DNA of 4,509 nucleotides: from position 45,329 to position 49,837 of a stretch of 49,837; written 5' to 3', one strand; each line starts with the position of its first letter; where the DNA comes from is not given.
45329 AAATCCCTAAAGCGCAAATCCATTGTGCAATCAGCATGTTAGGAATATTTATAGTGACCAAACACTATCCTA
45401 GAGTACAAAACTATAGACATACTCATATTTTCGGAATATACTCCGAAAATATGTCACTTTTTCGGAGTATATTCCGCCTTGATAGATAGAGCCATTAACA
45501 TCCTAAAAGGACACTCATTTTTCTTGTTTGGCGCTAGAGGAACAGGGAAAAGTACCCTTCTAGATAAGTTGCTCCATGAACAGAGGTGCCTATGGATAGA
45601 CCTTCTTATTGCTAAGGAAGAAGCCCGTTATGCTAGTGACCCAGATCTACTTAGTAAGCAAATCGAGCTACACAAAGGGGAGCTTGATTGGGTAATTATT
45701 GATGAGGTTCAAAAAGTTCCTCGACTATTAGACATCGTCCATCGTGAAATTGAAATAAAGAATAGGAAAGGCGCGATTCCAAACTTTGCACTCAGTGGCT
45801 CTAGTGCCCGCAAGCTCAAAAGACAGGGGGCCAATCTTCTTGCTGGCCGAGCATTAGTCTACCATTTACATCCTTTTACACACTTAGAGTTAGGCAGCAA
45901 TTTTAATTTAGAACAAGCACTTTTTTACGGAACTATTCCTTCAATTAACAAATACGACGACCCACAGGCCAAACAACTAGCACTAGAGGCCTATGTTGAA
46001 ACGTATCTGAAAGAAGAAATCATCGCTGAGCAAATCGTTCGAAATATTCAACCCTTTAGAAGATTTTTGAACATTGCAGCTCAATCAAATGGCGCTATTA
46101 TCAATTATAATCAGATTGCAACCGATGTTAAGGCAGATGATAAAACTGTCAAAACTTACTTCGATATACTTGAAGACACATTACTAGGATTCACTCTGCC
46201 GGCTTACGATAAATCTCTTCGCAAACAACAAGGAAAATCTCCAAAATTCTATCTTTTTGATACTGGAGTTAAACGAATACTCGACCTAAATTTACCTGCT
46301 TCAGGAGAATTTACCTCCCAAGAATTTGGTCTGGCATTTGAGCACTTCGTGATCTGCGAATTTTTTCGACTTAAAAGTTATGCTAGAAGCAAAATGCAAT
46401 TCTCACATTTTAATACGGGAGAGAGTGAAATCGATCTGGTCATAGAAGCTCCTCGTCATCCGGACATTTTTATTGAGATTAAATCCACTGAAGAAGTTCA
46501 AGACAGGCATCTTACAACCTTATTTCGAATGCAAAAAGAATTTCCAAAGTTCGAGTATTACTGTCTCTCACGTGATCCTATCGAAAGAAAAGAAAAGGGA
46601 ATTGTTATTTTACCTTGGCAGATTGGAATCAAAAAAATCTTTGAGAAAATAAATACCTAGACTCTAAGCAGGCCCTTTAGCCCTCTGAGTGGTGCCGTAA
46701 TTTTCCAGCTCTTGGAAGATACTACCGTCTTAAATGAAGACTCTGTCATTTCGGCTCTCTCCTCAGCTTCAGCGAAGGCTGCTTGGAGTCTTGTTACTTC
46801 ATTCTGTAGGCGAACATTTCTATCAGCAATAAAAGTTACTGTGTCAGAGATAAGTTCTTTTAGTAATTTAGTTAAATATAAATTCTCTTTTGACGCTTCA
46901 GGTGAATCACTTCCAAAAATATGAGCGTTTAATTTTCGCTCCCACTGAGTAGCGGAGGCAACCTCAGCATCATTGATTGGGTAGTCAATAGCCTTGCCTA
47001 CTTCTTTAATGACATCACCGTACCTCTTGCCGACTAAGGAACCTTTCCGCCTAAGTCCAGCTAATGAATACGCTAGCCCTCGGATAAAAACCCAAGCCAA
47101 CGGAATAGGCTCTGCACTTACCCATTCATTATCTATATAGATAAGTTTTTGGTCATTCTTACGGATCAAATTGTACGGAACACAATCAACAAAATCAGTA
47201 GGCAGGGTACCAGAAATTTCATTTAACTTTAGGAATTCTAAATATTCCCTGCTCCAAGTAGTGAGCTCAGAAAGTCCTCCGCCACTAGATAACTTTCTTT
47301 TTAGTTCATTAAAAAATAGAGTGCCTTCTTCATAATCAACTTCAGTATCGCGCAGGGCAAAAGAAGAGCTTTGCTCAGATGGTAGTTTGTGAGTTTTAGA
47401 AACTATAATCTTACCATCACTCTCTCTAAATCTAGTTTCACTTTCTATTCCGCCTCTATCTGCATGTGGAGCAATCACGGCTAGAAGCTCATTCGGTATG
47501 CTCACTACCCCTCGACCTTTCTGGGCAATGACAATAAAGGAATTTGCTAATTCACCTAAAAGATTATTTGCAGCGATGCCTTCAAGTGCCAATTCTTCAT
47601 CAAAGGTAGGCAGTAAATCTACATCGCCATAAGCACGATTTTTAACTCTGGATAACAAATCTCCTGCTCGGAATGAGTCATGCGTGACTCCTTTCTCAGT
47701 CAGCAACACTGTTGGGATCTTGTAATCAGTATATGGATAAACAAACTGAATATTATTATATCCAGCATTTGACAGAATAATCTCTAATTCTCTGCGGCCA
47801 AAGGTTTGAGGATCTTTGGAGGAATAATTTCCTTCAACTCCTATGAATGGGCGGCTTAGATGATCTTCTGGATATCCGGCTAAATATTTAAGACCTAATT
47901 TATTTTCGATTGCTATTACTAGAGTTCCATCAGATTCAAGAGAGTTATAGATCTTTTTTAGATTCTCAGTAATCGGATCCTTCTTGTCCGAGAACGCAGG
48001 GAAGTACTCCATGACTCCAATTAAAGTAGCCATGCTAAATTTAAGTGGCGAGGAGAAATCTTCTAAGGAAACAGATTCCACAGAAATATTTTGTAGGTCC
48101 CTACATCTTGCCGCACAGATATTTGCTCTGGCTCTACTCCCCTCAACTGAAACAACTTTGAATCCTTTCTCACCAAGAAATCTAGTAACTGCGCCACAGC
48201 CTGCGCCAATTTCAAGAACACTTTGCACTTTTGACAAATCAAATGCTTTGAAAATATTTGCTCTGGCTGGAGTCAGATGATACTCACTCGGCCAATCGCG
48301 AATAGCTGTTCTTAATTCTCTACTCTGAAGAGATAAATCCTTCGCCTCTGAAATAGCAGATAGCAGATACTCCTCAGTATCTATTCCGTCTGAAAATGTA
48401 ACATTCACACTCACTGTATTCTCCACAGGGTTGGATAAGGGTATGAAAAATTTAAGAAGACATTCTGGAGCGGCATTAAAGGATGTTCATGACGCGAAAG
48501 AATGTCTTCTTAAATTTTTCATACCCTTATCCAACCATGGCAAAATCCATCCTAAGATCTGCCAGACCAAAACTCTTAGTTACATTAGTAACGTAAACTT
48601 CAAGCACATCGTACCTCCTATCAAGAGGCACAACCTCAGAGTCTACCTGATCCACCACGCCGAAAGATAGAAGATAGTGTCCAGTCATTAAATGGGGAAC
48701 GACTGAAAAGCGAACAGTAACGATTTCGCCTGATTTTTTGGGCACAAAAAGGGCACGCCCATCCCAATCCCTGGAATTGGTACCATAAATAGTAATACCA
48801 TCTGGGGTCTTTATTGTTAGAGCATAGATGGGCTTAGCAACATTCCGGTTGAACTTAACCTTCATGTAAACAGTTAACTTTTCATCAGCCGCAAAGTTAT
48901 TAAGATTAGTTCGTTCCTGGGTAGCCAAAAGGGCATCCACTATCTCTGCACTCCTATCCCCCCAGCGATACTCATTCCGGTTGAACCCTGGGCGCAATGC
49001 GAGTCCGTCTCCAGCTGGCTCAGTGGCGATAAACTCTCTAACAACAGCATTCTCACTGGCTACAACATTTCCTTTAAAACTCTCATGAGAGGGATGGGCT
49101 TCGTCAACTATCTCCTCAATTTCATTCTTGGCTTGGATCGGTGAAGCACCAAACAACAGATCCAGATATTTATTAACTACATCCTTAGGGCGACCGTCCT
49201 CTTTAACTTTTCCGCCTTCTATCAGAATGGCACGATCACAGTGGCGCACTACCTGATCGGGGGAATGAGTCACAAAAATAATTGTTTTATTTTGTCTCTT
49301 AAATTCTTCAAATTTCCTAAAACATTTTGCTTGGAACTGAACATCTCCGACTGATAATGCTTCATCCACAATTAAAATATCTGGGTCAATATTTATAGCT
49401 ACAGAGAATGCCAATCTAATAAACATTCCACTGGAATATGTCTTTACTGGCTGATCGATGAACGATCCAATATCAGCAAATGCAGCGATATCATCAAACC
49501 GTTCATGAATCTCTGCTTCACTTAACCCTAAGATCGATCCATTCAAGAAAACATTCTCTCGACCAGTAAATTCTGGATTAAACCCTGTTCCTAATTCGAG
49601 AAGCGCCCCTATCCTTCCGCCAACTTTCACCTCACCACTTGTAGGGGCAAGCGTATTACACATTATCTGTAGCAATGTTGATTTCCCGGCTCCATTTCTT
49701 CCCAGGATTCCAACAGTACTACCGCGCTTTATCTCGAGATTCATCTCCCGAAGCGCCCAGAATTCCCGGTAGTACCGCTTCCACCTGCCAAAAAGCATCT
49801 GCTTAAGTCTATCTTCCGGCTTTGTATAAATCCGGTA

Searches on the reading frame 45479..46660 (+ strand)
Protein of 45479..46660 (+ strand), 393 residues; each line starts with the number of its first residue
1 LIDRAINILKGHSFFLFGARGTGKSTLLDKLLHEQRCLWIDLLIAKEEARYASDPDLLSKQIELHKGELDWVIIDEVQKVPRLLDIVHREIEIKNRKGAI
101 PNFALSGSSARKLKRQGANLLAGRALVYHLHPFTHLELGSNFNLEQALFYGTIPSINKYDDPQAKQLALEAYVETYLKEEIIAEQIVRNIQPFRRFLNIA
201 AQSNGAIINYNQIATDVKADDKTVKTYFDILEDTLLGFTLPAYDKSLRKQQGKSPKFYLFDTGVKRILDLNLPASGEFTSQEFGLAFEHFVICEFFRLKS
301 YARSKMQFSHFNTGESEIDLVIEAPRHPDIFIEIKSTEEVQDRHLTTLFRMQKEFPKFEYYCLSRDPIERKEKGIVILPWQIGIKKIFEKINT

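Call 17: search_protein_families(library=pfam, proteins=[window:45479-46660:+], max_evalue=0.001)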
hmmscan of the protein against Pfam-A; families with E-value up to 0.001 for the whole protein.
window:45479-46660:+ (393 aa): 2 families
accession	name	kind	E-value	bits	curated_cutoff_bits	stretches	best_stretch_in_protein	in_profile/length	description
PF13635.12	DUF4143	-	4.8e-29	101.6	28.1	1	183-336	6-159/160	Domain of unknown function (DUF4143)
PF13173.12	AAA_14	-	2.2e-19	70.2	27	1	14-137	5-127/129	AAA domain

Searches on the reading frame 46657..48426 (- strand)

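Call 17: search_protein_families(library=pfam, proteins=[window:46657-48426:-], max_evalue=0.001)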
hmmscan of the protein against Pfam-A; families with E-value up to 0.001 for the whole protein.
window:46657-48426:- (589 aa): 5 families
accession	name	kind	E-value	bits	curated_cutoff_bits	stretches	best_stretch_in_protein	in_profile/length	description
PF13489.12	Methyltransf_23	-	3.6e-09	37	27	1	61-227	16-163/164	Methyltransferase domain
PF08242.18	Methyltransf_12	-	4.6e-06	27.7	30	1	71-169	1-98/98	Methyltransferase domain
PF13649.12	Methyltransf_25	-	1.5e-05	26.1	27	1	70-144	1-79/97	Methyltransferase domain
PF00398.26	RrnaAD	-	5.6e-05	22.8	24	1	57-116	21-80/263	Ribosomal RNA adenine dimethylase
PF02353.26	CMAS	-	0.00055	19.8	27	0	58-171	54-164/273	Mycolic acid cyclopropane synthetase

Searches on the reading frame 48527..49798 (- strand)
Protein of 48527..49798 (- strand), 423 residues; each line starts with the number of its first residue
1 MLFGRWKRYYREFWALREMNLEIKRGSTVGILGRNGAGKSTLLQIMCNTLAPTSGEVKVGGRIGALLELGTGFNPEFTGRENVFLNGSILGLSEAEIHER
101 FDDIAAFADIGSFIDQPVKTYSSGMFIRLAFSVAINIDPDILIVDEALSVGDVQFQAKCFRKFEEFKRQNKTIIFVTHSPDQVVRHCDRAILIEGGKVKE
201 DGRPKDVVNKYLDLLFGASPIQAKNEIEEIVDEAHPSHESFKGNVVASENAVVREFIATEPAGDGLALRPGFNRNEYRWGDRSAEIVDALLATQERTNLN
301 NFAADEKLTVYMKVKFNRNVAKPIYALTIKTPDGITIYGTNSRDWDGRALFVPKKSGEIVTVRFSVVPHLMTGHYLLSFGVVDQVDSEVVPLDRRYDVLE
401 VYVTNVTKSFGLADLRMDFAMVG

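Call 17: search_protein_families(library=pfam, proteins=[window:48527-49798:-], max_evalue=0.001)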
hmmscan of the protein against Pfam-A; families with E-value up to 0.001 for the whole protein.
window:48527-49798:- (423 aa): 3 families
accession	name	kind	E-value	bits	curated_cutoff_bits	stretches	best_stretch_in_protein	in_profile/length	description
PF14524.12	Wzt_C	-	1.1e-27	97.3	30.4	1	275-414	1-142/143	Wzt C-terminal domain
PF00005.33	ABC_tran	-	5.8e-21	76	25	1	16-148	1-136/137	ABC transporter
PF13555.12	AAA_29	-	0.00091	19.4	27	0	21-54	17-50/61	P-loop containing region of AAA domain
